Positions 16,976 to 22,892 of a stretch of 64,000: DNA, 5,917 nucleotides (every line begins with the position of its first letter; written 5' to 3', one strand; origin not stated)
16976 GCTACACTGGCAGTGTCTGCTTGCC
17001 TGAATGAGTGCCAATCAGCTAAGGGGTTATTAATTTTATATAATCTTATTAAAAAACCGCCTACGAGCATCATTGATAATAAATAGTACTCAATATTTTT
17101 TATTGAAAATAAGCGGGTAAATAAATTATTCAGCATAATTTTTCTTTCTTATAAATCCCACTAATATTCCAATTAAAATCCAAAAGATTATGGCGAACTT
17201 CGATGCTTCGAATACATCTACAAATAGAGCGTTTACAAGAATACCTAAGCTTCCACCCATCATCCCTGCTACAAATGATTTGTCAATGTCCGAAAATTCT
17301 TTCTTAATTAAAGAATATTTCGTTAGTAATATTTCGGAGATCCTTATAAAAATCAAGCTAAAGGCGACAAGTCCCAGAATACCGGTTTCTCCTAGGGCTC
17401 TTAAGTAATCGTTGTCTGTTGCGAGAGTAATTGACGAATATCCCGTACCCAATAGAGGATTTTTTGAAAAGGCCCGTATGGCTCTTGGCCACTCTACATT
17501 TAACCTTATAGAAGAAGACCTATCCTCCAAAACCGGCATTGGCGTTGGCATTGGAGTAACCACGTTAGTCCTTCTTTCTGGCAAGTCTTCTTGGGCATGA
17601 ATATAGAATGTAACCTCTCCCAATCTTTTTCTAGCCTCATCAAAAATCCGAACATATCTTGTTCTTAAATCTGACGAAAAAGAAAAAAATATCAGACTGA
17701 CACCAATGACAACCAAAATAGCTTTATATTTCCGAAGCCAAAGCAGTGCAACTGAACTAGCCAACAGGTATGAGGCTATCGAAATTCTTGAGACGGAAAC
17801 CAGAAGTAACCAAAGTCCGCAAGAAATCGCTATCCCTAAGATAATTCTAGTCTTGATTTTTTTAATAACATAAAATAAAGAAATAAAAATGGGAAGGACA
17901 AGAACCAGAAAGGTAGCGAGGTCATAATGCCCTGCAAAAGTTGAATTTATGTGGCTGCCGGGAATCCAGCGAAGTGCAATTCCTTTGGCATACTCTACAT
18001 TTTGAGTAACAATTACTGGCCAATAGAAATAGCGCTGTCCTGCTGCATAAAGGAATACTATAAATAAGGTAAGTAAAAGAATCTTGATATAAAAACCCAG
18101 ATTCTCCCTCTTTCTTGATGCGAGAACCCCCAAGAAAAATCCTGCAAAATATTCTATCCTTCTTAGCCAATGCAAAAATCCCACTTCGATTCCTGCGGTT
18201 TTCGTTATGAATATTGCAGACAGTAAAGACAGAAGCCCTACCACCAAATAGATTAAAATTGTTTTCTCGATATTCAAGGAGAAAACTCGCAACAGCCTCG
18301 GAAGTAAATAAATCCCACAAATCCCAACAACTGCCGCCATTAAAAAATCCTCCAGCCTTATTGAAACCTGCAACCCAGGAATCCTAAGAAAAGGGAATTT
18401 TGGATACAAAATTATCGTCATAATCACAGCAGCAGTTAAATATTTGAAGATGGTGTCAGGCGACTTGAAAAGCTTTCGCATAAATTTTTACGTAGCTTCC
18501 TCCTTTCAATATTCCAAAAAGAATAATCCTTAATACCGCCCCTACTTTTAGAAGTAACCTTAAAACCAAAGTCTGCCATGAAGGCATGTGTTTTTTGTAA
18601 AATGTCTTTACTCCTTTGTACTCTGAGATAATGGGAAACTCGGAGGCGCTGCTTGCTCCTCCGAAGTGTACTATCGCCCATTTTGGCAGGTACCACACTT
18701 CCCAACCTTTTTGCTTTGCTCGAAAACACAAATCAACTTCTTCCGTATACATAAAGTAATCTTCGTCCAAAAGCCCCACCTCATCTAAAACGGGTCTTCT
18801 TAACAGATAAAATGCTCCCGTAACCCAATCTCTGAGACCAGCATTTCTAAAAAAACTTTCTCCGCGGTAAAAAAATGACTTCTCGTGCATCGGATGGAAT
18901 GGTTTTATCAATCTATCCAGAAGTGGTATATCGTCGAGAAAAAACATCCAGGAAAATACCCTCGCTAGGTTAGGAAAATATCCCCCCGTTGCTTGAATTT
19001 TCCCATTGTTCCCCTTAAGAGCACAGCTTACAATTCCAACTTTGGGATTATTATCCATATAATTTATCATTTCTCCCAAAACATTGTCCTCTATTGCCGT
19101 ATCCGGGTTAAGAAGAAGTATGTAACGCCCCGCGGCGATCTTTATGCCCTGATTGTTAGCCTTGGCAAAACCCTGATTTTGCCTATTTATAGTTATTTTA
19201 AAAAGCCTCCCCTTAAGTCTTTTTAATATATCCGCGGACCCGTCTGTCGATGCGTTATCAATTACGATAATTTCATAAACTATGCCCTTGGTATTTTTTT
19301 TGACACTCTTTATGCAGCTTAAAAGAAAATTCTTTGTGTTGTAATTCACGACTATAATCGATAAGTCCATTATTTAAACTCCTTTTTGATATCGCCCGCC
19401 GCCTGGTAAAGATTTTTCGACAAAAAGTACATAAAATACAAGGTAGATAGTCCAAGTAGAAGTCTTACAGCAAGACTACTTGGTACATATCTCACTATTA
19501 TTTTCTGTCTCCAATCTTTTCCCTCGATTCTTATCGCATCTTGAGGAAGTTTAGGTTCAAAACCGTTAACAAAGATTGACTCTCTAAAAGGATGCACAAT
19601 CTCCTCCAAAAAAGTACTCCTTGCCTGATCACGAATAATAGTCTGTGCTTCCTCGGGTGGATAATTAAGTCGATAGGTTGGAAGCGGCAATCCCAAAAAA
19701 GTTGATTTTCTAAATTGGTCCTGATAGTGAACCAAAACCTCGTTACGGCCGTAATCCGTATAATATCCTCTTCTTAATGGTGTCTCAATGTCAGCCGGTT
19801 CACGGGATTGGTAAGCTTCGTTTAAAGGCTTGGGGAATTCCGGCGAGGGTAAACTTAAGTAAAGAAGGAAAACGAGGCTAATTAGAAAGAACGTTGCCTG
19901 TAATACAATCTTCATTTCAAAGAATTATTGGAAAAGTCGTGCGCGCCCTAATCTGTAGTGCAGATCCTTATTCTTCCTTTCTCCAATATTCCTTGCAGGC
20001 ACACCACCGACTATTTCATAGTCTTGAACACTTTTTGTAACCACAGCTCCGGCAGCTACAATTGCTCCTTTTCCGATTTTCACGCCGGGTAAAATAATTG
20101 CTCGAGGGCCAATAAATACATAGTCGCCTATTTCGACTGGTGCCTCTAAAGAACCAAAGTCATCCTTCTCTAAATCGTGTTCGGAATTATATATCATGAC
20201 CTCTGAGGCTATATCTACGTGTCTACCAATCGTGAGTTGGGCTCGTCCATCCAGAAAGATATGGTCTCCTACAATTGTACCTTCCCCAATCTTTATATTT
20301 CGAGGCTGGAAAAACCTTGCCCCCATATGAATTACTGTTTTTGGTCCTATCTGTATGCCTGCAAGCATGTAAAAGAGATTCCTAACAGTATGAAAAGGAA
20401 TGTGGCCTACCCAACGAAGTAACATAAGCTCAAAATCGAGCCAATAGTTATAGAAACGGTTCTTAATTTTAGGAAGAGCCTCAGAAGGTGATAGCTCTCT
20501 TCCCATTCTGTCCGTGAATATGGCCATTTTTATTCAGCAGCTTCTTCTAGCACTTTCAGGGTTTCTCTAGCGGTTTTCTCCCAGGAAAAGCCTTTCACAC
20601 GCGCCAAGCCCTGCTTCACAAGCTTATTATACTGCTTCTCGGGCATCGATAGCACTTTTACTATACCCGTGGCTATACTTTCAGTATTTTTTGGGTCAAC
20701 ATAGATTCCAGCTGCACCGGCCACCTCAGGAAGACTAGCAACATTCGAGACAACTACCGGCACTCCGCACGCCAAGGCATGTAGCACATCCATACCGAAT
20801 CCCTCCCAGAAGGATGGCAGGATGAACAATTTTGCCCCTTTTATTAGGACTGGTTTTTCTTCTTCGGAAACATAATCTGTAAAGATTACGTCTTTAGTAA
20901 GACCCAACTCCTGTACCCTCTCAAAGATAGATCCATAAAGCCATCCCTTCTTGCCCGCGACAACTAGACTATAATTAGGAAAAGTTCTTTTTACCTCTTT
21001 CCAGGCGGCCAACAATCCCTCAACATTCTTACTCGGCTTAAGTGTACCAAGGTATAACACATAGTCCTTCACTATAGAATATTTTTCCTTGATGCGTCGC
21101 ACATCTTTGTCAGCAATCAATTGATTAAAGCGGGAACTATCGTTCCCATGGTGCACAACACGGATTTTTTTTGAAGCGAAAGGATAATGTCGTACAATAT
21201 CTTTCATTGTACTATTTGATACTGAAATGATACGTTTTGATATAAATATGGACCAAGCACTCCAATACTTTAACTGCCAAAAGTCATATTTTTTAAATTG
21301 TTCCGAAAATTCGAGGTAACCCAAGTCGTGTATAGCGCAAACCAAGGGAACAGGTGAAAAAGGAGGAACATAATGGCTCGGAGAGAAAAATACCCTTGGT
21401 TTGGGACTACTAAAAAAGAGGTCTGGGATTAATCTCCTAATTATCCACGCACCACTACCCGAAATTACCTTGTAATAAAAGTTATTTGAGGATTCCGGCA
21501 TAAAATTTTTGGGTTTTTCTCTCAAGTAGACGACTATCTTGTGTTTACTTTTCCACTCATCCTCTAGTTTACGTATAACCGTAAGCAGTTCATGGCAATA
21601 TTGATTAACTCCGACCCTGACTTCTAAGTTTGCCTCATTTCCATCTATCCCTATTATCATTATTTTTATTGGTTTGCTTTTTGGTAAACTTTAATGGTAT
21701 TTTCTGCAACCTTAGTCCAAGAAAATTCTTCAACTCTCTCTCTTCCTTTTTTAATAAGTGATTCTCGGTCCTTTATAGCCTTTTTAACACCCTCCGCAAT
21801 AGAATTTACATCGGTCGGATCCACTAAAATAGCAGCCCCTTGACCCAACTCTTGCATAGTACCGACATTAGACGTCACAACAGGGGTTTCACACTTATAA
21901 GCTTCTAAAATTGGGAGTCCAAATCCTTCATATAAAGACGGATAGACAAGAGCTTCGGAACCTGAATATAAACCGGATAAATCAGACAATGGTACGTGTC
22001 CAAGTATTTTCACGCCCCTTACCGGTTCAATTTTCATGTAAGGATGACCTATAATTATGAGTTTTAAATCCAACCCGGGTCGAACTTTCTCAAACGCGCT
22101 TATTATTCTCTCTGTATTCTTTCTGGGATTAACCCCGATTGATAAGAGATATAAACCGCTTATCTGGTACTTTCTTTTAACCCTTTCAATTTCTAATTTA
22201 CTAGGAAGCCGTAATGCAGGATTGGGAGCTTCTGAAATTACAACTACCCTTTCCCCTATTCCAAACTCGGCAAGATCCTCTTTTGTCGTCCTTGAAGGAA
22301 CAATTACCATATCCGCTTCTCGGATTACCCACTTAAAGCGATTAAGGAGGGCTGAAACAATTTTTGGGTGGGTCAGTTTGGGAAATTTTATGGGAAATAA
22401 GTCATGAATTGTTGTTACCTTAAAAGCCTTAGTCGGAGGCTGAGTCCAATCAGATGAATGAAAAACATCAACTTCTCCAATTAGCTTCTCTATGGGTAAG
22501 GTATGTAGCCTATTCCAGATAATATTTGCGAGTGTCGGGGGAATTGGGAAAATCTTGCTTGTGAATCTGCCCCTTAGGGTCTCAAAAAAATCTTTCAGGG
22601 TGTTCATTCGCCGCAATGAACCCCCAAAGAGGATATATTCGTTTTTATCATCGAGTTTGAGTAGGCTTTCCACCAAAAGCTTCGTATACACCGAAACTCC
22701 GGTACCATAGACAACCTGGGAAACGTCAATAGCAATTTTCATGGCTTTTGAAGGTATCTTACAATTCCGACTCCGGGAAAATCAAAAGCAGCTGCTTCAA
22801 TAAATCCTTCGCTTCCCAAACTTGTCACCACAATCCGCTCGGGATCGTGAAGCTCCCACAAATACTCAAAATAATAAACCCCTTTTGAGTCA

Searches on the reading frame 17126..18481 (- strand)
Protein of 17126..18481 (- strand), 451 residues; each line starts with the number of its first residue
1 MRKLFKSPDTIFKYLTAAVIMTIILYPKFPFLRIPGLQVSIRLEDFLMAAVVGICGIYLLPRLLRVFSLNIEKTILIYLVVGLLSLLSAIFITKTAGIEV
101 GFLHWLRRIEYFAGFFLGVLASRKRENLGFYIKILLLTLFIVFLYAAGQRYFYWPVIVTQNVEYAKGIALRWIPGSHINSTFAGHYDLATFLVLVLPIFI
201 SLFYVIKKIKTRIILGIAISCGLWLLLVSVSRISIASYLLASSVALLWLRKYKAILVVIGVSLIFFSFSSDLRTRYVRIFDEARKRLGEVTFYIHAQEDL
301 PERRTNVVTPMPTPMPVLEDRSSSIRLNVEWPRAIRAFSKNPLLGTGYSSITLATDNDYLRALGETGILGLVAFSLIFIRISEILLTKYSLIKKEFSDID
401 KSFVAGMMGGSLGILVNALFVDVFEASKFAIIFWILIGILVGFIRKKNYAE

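Call 7: search_protein_families(library=pfam, proteins=[window:17126-18481:-], max_evalue=0.001)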
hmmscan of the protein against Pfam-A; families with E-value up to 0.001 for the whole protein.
window:17126-18481:- (451 aa): 1 family
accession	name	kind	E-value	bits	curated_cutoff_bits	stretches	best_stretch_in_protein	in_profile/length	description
PF04932.20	Wzy_C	-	1.4e-13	51.3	31.7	1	219-374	3-148/149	O-Antigen ligase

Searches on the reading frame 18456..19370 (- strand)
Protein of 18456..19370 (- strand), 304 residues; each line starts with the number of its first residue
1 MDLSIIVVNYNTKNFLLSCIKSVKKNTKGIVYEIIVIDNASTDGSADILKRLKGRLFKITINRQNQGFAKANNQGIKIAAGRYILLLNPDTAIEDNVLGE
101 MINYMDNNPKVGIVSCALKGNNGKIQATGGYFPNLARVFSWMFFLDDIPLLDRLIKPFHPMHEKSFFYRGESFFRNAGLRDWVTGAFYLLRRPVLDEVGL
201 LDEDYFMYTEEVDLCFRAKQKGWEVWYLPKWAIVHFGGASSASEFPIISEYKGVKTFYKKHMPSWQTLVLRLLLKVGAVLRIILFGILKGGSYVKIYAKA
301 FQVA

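Call 7: search_protein_families(library=pfam, proteins=[window:18456-19370:-], max_evalue=0.001)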
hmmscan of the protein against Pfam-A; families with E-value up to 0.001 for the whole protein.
window:18456-19370:- (304 aa): 4 families
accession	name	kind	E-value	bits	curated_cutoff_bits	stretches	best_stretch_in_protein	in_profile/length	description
PF00535.33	Glycos_transf_2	-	5.4e-28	98.5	23.3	1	4-127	1-125/168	Glycosyl transferase family 2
PF13641.12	Glyco_tranf_2_3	-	1.8e-17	64.6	27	1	3-238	3-214/230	Glycosyltransferase like family 2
PF13632.12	Glyco_trans_2_3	-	1.3e-06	28.8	27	1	83-230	1-118/198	Glycosyl transferase family group 2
PF13506.12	Glyco_transf_21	-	0.00041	20.3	21.7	0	163-202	80-121/174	Glycosyl transferase family 21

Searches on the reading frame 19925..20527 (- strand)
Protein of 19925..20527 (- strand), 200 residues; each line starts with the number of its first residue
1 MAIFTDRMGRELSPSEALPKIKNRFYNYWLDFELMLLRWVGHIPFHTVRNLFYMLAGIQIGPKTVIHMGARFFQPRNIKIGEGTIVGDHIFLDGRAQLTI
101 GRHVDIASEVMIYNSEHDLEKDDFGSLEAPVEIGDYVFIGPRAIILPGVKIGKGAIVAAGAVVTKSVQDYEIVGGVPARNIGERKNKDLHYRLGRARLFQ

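Call 96: search_protein_families(library=pfam, proteins=[window:19925-20527:-], max_evalue=0.01)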
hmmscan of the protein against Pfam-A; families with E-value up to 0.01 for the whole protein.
window:19925-20527:- (200 aa): 3 families
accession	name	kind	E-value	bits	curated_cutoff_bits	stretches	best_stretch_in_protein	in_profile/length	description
PF00132.30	Hexapep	-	5.9e-16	57.9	27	1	131-165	2-36/36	Bacterial transferase hexapeptide (six repeats)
PF14602.12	Hexapep_2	-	5.5e-10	39.2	27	1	130-165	1-34/34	Hexapeptide repeat of succinyl-transferase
PF25084.1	LbH_EIF2B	-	0.00045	20.6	54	1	76-167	20-97/105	EIF2B subunit epsilon LbH domain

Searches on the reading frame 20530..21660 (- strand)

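Call 7: search_protein_families(library=pfam, proteins=[window:20530-21660:-], max_evalue=0.001)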
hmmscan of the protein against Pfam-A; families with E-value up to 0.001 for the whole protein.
window:20530-21660:- (376 aa): 4 families
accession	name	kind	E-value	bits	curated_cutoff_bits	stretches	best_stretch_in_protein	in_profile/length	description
PF00534.26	Glycos_transf_1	-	4.4e-35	121.2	26.4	1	198-351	15-169/172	Glycosyl transferases group 1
PF13692.12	Glyco_trans_1_4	-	4e-29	102.1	27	1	200-338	3-141/142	Glycosyl transferases group 1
PF13439.12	Glyco_transf_4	-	1.6e-09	38.5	28.5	1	87-176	72-169/170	Glycosyltransferase Family 4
PF20706.3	GT4-conflict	-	2.2e-09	37.3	26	1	201-307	200-313/385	Family 4 Glycosyltransferase in conflict systems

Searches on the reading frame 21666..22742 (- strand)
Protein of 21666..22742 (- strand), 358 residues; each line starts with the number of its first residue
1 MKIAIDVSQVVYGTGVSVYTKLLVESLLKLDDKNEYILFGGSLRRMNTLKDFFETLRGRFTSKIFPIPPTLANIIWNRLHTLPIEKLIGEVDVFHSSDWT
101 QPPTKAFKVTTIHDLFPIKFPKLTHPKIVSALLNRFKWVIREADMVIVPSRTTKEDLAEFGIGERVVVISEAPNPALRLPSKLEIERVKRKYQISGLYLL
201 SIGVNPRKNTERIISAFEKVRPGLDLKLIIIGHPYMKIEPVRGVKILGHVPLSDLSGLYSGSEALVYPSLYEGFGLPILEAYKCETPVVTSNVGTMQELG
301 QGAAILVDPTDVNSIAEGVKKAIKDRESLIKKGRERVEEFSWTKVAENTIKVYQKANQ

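Call 96: search_protein_families(library=pfam, proteins=[window:21666-22742:-], max_evalue=0.01)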
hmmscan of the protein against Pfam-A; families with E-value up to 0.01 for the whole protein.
window:21666-22742:- (358 aa): 7 families
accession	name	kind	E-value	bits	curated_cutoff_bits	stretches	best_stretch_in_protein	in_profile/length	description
PF00534.26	Glycos_transf_1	-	1.4e-23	83.7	26.4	1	204-335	24-171/172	Glycosyl transferases group 1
PF13692.12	Glyco_trans_1_4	-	8.7e-23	81.6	27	1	201-325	6-142/142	Glycosyl transferases group 1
PF13439.12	Glyco_transf_4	-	1.2e-12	48.6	28.5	1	15-170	3-163/170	Glycosyltransferase Family 4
PF13524.12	Glyco_trans_1_2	-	4.9e-06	27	25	1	214-348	6-141/144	Glycosyl transferase-like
PF20706.3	GT4-conflict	-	8.1e-05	22.2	26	1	258-302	278-323/385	Family 4 Glycosyltransferase in conflict systems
PF13579.12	Glyco_trans_4_4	-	0.0026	18.5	29.7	1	131-170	118-156/158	Glycosyl transferase 4-like domain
PF00982.27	Glyco_transf_20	-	0.0063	15.7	32.5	1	249-352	359-462/473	Glycosyltransferase family 20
